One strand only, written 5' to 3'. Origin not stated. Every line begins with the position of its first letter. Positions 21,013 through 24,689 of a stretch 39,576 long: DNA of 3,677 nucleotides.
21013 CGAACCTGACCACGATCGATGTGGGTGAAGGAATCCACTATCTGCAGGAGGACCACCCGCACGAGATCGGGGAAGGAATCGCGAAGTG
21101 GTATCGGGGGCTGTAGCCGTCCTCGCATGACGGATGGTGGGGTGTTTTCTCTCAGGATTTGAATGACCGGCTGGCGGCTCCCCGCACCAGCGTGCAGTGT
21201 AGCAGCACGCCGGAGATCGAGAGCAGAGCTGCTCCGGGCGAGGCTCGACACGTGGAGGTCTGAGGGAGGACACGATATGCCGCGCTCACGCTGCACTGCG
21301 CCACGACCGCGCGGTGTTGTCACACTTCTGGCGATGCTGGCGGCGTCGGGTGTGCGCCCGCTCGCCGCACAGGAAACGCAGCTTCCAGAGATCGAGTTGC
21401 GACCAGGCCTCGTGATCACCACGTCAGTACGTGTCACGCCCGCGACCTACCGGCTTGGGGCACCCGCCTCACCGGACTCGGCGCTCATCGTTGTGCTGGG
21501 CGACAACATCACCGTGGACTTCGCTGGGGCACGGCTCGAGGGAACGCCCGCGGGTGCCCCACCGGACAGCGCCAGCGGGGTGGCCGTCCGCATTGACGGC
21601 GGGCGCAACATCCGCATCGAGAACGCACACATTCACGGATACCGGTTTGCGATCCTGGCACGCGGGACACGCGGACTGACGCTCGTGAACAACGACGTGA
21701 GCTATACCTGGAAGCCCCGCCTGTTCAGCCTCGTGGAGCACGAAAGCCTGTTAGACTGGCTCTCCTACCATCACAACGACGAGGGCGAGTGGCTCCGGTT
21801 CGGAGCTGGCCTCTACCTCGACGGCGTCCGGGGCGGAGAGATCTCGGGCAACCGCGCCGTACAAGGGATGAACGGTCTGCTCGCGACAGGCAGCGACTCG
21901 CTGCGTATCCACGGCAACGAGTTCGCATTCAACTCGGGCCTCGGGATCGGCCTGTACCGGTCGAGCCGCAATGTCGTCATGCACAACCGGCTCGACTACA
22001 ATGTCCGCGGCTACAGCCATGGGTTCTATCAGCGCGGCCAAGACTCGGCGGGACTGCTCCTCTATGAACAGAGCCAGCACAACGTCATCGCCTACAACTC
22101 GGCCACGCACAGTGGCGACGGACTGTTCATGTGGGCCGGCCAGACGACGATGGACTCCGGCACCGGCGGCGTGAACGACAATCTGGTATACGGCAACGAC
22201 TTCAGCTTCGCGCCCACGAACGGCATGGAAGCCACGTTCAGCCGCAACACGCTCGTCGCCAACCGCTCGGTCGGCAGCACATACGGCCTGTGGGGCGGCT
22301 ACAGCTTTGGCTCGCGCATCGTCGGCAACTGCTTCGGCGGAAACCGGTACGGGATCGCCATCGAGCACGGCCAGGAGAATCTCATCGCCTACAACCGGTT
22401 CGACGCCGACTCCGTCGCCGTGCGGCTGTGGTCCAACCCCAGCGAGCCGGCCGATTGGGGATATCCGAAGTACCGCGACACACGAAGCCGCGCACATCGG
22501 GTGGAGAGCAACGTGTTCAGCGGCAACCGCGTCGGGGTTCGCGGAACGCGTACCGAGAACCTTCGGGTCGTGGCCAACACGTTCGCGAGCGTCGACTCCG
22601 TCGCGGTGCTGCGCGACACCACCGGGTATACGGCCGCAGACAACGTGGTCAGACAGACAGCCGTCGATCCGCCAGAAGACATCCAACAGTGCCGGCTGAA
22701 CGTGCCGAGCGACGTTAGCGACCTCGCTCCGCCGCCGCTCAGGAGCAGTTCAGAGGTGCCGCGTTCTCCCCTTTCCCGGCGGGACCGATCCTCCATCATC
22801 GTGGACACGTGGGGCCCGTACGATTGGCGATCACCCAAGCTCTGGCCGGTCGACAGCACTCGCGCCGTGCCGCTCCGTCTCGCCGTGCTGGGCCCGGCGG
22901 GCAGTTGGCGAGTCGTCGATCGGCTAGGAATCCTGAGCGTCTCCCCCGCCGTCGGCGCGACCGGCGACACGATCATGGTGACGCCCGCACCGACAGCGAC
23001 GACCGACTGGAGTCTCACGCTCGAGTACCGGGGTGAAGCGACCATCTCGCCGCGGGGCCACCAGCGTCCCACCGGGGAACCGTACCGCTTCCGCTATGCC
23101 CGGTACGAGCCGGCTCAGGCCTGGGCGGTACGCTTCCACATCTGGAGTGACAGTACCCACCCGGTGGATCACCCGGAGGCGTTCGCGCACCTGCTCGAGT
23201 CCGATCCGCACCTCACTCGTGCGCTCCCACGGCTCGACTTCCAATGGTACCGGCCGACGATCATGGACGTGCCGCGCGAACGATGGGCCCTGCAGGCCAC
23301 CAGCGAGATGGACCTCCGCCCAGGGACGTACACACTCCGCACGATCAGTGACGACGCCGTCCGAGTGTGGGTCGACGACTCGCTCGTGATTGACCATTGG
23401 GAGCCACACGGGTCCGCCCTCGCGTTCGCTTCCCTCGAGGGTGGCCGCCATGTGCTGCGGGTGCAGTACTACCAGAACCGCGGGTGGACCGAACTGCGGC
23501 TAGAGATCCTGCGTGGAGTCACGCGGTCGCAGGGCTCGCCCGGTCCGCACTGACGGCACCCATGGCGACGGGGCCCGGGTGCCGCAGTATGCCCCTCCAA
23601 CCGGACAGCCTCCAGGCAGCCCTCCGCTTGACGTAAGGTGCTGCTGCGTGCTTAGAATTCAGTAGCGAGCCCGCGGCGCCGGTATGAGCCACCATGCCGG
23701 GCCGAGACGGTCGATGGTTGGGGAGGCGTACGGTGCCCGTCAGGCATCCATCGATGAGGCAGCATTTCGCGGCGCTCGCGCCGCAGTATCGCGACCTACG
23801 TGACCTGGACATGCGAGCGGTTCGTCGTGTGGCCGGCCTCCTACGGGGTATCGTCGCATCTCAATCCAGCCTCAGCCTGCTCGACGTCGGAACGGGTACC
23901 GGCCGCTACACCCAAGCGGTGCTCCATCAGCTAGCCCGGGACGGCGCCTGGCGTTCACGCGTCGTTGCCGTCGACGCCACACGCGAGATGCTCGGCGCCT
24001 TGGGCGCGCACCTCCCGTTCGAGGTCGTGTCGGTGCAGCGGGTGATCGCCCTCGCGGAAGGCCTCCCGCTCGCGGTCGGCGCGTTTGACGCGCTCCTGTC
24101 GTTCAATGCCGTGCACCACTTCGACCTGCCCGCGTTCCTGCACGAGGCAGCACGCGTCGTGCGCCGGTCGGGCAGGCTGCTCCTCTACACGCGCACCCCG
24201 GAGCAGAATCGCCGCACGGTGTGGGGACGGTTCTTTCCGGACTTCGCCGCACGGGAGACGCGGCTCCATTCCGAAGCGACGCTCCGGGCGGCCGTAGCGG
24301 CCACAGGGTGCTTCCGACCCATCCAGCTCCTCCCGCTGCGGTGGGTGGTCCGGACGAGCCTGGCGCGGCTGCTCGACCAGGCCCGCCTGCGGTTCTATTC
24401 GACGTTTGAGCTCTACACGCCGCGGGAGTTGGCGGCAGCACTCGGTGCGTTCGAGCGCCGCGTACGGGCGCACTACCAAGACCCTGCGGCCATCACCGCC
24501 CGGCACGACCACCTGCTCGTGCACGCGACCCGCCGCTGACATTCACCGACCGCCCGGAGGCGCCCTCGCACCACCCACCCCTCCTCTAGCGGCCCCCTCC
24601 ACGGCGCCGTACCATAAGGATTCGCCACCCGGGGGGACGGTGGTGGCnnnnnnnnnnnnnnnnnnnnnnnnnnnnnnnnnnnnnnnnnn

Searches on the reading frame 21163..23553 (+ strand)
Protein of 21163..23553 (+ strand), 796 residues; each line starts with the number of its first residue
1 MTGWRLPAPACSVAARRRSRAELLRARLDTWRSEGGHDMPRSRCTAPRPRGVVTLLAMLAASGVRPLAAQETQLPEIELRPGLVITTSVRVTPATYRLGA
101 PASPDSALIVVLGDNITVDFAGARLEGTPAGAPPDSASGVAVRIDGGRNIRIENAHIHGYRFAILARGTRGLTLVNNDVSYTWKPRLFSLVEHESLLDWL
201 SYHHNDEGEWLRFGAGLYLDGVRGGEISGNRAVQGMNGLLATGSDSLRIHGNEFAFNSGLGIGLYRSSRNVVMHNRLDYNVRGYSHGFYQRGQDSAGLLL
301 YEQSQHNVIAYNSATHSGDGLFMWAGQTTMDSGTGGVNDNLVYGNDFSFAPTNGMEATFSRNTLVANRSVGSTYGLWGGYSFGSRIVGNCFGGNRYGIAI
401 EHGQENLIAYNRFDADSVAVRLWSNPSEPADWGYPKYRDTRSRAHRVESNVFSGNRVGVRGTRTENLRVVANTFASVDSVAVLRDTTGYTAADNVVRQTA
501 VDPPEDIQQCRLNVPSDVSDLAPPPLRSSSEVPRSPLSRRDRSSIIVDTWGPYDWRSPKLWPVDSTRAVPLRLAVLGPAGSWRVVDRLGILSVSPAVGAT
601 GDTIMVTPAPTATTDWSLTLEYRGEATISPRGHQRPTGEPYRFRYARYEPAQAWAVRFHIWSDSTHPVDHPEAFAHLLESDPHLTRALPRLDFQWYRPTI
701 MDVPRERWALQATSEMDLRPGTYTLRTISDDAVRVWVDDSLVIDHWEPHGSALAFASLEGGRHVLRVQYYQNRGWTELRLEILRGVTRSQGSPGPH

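Call 35: search_protein_families(library=pfam, proteins=[window:21163-23553:+], max_evalue=0.001)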
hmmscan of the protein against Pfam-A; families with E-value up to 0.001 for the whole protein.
window:21163-23553:+ (796 aa): 3 families
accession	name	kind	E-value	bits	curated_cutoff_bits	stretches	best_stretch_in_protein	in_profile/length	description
PF05048.19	NosD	-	3.7e-22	79.2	23.6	2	139-313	16-168/212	Periplasmic copper-binding protein (NosD)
PF13229.12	Beta_helix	-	1.7e-19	70.5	25.9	2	214-363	23-157/158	Right handed beta helix region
PF07691.17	PA14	-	4.8e-10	39.9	24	1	698-788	36-135/147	PA14 domain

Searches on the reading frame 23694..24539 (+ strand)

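Call 35: search_protein_families(library=pfam, proteins=[window:23694-24539:+], max_evalue=0.001)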
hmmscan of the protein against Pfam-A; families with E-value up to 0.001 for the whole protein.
window:23694-24539:+ (281 aa): 6 families
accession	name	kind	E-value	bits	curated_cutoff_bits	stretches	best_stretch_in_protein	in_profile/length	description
PF08241.18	Methyltransf_11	-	1.3e-15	58.2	21.2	1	63-163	1-94/95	Methyltransferase domain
PF13649.12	Methyltransf_25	-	2.2e-13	51.1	27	1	63-160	2-97/97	Methyltransferase domain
PF08242.18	Methyltransf_12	-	1.3e-08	35.9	30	1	63-162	1-98/98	Methyltransferase domain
PF01209.24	Ubie_methyltran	-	3.2e-06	27.1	20.1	1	52-164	41-151/233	ubiE/COQ5 methyltransferase family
PF13489.12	Methyltransf_23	-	3.3e-06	27.4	27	1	56-206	20-159/164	Methyltransferase domain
PF13847.12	Methyltransf_31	-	4.1e-06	27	27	1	58-164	3-109/145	Methyltransferase domain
